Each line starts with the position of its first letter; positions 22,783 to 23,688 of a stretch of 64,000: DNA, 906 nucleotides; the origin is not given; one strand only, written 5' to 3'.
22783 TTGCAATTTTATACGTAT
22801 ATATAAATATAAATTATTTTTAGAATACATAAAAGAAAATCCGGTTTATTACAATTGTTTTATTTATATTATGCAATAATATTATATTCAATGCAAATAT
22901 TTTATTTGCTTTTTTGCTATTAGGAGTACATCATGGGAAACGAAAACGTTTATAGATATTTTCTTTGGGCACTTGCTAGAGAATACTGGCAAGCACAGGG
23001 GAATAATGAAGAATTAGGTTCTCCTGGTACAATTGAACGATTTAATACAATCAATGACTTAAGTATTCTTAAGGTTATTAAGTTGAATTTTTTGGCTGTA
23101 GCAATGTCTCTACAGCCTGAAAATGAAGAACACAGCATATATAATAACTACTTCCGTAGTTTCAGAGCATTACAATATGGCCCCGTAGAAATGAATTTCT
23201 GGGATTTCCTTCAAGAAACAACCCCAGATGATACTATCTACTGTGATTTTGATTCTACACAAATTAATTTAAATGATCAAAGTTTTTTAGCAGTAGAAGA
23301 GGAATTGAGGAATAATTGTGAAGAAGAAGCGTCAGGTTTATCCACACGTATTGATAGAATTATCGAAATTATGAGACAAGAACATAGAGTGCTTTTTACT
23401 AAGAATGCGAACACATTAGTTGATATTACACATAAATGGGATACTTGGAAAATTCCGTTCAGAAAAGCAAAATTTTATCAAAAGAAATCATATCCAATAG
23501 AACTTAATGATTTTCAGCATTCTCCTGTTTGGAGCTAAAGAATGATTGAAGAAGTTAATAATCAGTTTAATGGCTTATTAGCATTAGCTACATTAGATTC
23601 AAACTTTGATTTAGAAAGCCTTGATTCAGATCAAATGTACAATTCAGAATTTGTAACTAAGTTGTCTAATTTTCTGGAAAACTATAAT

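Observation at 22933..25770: AT-rich two-gene ORFan cassette: 201-aa protein + 742-aa helical protein with C-terminal triple-TM module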

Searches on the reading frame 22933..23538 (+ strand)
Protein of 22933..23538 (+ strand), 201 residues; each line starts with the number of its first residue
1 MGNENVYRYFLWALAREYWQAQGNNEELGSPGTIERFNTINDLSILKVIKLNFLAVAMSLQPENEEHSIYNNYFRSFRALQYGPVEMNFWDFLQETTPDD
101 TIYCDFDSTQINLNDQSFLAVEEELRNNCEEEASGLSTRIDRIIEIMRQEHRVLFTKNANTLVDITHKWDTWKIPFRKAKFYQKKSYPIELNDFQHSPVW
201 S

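Call 5: search_protein_families(library=pfam, proteins=[window:22933-23538:+], max_evalue=1)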
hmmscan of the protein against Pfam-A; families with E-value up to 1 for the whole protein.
window:22933-23538:+ (201 aa): 1 family
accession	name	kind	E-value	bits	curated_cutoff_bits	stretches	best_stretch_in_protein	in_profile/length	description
PF13274.11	SocA_Panacea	-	0.0015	19.8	25.7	1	76-173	24-113/113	Antitoxin SocA-like, Panacea domain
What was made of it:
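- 22933..23538 (+): panA-like gene: a 201-aa stand-alone Panacea (DUF4065/SocA-like) domain protein, the putative antitoxin or gatekeeper. Pfam PF13274 scores E 0.0015, 19.8 bits, below the gathering score of 25.7 (call 5).
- On Panacea / PanA antitoxins (Pfam PF13274, DUF4065): It scores 19.8 bits (E 0.0015) against a gathering score of 25.7, matching profile positions 24-113 of 113 (call 5).
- The Pfam family is named after SocA (call 5).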

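Call 6: search_protein_families(library=padloc, proteins=[window:22933-23538:+], max_evalue=1)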
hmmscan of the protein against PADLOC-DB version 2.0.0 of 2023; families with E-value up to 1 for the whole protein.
window:22933-23538:+ (201 aa): 0 families
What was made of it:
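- Closest known: Membrane effectors of abortive-infection systems. Different: The window protein itself has no PADLOC hit (call 6).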

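Call 7: search_protein_families(library=ncbifam, proteins=[window:22933-23538:+], max_evalue=1)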
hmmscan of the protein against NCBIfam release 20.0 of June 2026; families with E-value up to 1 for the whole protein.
window:22933-23538:+ (201 aa): 1 family
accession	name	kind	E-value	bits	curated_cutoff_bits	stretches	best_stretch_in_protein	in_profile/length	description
NF047745.1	SocA_antitoxin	equivalog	0.0099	15.6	190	1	43-98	21-71/176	type VI toxin-antitoxin system SocA family antitoxin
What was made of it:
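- Closest known: SocAB. Different: The equivalog model scores 15.6 bits against a cut-off of 190 (call 7).
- The NCBIfam SocA_antitoxin model gives a weak hit, E 0.0099 (call 7). The score is 15.6 bits against a cut-off of 190 for the SocA equivalog (call 7).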

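Call 8: search_protein_families(library=phrogs, proteins=[window:22933-23538:+], max_evalue=1)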
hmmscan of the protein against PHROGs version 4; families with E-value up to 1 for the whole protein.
window:22933-23538:+ (201 aa): 3 families
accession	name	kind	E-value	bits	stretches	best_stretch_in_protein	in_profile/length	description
phrog_1281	-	unknown function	2.2e-06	28.5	1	35-195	19-147/195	-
phrog_10390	-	unknown function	2.8e-05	24.8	1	35-174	155-272/299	-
phrog_3255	-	unknown function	0.18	13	1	120-153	4-38/79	-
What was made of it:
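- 22933..23538 (+): NCBIfam SocA_antitoxin scores E 0.0099 (call 7) and phrog_1281 E 2e-6 (call 8).
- The window protein hits Panacea models weakly in three libraries (calls 5, 7, 8).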

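Call 9: search_solved_structures(query=window:22933-23538:+, max_evalue=10)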
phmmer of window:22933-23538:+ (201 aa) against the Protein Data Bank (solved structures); distinct sequences matched with E-value up to 10: 4.
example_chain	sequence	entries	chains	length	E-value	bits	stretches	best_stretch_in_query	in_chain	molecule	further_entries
4p8s_A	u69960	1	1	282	0.22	14.6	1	52-95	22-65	Reticulon-4 receptor-like 2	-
4p91_A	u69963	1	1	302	0.26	14.4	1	52-95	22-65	Reticulon-4 receptor-like 2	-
5xlu_B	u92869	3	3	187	1.2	12.2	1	44-128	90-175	Gamma glutamyl transpeptidase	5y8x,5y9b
4ott_B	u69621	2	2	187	1.3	12.1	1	44-128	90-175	Gamma-glutamyltranspeptidase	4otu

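Call 12: find_homologous_proteins(query=window:22933-23538:+, max_evalue=0.001)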
Query window:22933-23538:+ (201 aa): 3 proteins with E <= 0.001 among 88 candidates.
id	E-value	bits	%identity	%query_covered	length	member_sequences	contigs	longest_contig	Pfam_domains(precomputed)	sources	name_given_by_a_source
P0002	5.3e-134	462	100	100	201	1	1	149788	-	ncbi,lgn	-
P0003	4.3e-61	224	54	98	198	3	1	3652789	PF13274.12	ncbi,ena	-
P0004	2.4e-23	101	36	99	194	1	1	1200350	PF13274.12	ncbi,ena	-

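Call 14: find_encoding_contigs(protein=P0003, flank=8000)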
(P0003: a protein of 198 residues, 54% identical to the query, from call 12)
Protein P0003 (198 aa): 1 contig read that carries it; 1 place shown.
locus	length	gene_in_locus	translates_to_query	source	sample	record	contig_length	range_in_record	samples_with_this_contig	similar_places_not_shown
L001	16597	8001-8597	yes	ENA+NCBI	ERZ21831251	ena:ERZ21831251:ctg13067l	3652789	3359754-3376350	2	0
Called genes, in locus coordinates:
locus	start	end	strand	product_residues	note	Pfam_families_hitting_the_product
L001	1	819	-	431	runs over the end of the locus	PF00589:Phage_integrase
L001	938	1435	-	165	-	-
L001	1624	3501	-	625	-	-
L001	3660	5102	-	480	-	PF02386:TrkH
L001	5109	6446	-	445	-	PF01488:Shikimate_DH (faint), PF02254:TrkA_N, PF02737:3HCDH_N (faint), PF03435:Sacchrp_dh_NADP (faint), PF03807:F420_oxidored (faint), PF02080:TrkA_C, PF02254:TrkA_N, PF02080:TrkA_C, +1 more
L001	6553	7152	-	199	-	-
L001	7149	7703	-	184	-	-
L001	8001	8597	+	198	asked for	PF13274:SocA_Panacea (weak)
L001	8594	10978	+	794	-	-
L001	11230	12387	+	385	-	-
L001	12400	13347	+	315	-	PF13424:TPR_12 (weak), PF00515:TPR_1 (weak), PF12799:LRR_4 (weak), PF13855:LRR_8, PF23598:LRR_14, PF12799:LRR_4, PF13855:LRR_8, PF12799:LRR_4, +6 more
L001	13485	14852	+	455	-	PF00072:Response_reg, PF20161:VpsR (weak), PF00158:Sigma54_activat, PF14532:Sigma54_activ_2, PF07728:AAA_5 (weak), PF25601:AAA_lid_14, PF02954:HTH_8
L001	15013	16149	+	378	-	PF13483:Lactamase_B_3, PF12706:Lactamase_B_2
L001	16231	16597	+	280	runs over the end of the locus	PF02673:BacA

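Call 15: find_encoding_contigs(protein=P0004, flank=8000)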
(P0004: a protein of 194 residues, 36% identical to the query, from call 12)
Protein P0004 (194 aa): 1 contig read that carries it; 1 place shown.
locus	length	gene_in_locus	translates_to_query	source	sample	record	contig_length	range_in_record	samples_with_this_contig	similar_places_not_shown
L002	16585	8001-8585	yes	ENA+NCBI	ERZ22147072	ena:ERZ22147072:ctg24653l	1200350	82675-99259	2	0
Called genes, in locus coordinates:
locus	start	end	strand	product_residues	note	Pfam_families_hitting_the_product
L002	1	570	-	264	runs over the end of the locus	-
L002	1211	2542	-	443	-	PF03773:ArsP_1, PF00403:HMA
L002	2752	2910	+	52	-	-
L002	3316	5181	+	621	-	PF00027:cNMP_binding, PF00206:Lyase_1, PF10415:FumaraseC_C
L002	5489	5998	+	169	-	PF00210:Ferritin, PF02915:Rubrerythrin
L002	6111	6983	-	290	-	PF00528:BPD_transp_1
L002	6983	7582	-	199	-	PF02545:Maf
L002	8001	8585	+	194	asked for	PF13274:SocA_Panacea (weak)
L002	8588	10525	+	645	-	-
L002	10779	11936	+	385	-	-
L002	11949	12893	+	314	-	PF12799:LRR_4 (weak), PF13855:LRR_8, PF23598:LRR_14, PF12799:LRR_4, PF13855:LRR_8, PF12799:LRR_4, PF13855:LRR_8, PF12799:LRR_4, +7 more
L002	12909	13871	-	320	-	PF06167:Peptidase_M90, PF02810:SEC-C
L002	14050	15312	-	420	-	PF00275:EPSP_synthase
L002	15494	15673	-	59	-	PF00471:Ribosomal_L33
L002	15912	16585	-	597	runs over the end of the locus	PF07676:PD40 (faint)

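Call 50: search_dna_similar(query=window:22933-23535:+, collection=phages, mode=protein, max_evalue=0.01, max_rows=20)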
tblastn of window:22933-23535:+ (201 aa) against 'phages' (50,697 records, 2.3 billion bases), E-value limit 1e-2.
No match.

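Call 64: search_protein_families(library=pfam, alignment_id=A5, max_evalue=0.01)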
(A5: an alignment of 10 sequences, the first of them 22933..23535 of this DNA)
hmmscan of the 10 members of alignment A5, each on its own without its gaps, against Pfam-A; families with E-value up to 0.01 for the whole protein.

A. member 1, window:22933-23535:+ (201 aa): 1 family
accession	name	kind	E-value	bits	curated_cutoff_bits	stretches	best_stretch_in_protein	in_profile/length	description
PF13274.11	SocA_Panacea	-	0.0015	19.8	25.7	1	76-173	24-113/113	Antitoxin SocA-like, Panacea domain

B. families by the number of members that match (of 10 scanned): 1 family
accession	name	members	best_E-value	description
PF13274.11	SocA_Panacea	10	7.3e-08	Antitoxin SocA-like, Panacea domain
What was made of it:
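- On Panacea / PanA antitoxins (Pfam PF13274, DUF4065): All 10 aligned orthologues or partners hit PF13274, best 7.3e-8 (call 64).
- Checked: The small protein hits SocA_Panacea in three libraries (calls 5, 7, 8), and its relatives hit it clearly (call 64).
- All 10 family partners hit PF13274, best 7e-8 (call 64). The window and nine other partners were scanned here (call 64).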

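Call 65: search_solved_structures(query=A5, max_evalue=10, show_alignments=1)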
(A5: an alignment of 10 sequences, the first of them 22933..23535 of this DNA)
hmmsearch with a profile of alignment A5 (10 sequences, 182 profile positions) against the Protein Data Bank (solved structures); distinct sequences matched with E-value up to 10: 20.
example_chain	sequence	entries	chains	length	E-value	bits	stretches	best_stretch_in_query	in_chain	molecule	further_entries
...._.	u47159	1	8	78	0.22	14.6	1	76-133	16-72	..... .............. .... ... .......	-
6ot5_A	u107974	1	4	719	0.3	14.1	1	7-99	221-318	Transient receptor potential cation channel subfamily V member 3,Transient receptor potent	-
6ot2_A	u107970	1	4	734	0.31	14.1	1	7-99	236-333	Transient receptor potential cation channel subfamily V member 3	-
9jdm_A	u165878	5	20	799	0.32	14.1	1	7-99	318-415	Transient receptor potential cation channel subfamily V member 3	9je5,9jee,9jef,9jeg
9bku_A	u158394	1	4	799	0.32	14.1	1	7-99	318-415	Transient receptor potential cation channel subfamily V member 3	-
9ued_A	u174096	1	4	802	0.36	13.9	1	7-99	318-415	Transient receptor potential cation channel subfamily V member 3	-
8gka_A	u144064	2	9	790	0.36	13.9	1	7-99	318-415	Transient receptor potential cation channel subfamily V member 3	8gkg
6uw4_A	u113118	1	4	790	0.36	13.9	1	7-99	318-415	Transient receptor potential cation channel subfamily V member 3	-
6uw6_A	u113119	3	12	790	0.36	13.9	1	7-99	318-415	Transient receptor potential cation channel subfamily V member 3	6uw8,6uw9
9dij_A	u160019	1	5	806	0.37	13.9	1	7-99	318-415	Transient receptor potential cation channel subfamily V member 3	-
9wv5_A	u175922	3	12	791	0.37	13.9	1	7-99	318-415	Isoform 2 of Transient receptor potential cation channel subfamily V member 3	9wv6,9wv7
6mho_B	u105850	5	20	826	0.38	13.8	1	7-99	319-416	Transient receptor potential cation channel subfamily V member 3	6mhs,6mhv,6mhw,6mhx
8v6k_A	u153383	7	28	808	0.38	13.8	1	7-99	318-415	Transient receptor potential cation channel subfamily V member 3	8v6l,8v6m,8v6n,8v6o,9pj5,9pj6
7xj1_B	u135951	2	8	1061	0.49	13.5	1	7-99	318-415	Fusion protein of Transient receptor potential cation channel subfamily V member 3 and 3C-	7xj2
7xj0_B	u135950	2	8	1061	0.49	13.5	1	7-99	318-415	Fusion protein of Transient receptor potential cation channel subfamily V member 3 and 3C- | fusion of transient receptor potential cation channel subfamily V m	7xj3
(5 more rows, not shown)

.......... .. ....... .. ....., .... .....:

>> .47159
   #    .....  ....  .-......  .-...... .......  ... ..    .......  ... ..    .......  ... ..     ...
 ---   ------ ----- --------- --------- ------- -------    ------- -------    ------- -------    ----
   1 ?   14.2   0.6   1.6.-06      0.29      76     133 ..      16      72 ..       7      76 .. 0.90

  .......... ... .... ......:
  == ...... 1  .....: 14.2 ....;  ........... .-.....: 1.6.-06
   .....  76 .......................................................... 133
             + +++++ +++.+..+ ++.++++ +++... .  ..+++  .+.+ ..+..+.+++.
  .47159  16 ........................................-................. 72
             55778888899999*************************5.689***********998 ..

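Call 91: predict_structure(alignment_id=A2)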
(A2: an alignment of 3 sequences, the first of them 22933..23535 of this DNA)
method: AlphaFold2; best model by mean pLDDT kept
length: 201 residues; sequences in the alignment: 3
mean_pLDDT: 47.7   pTM: 0.37
mean pLDDT of the five models: 47.7, 40.8, 40.2, 38.8, 38.4
residues with pLDDT >= 90: 0; 70-90: 2; 50-70: 81; < 50: 118
segments of 3 or more residues with pLDDT < 50: 1-6, 25-45, 58-122, 130-136, 150-156, 158-160, 199-201
pLDDT, mean of each block of 10 residues (from residue 1): 46 56 47 41 48 49 42 42 41 43 37 40 51 48 53 48 51 59 60 53 45
secondary structure, 60 per line:
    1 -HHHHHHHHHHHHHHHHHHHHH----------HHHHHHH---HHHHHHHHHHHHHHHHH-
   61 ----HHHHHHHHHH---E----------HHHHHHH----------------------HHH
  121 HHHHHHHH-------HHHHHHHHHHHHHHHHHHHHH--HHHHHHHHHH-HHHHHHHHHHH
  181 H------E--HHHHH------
elements in order: H2-22 H33-39 H43-59 H65-74 H89-95 H118-128 H136-156 H159-168 H170-181 H191-195
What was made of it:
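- Tried and rejected: AlphaFold of PanA with only 3 sequences gave pLDDT 47.7 and was not used (call 91).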

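Call 116: search_protein_families(library=padloc, alignment_id=A5, max_evalue=0.01)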
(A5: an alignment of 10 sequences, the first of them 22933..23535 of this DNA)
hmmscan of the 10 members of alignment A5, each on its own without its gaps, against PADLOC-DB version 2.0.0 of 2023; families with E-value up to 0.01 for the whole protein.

A. member 1, window:22933-23535:+ (201 aa): 0 families

B. families by the number of members that match (of 10 scanned): 0 families
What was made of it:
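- On Catalogued anti-phage defence systems (PADLOC-DB v2.0.0): The 10 PanA partners have none (call 116).
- There are no PADLOC hits (calls 6, 116).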
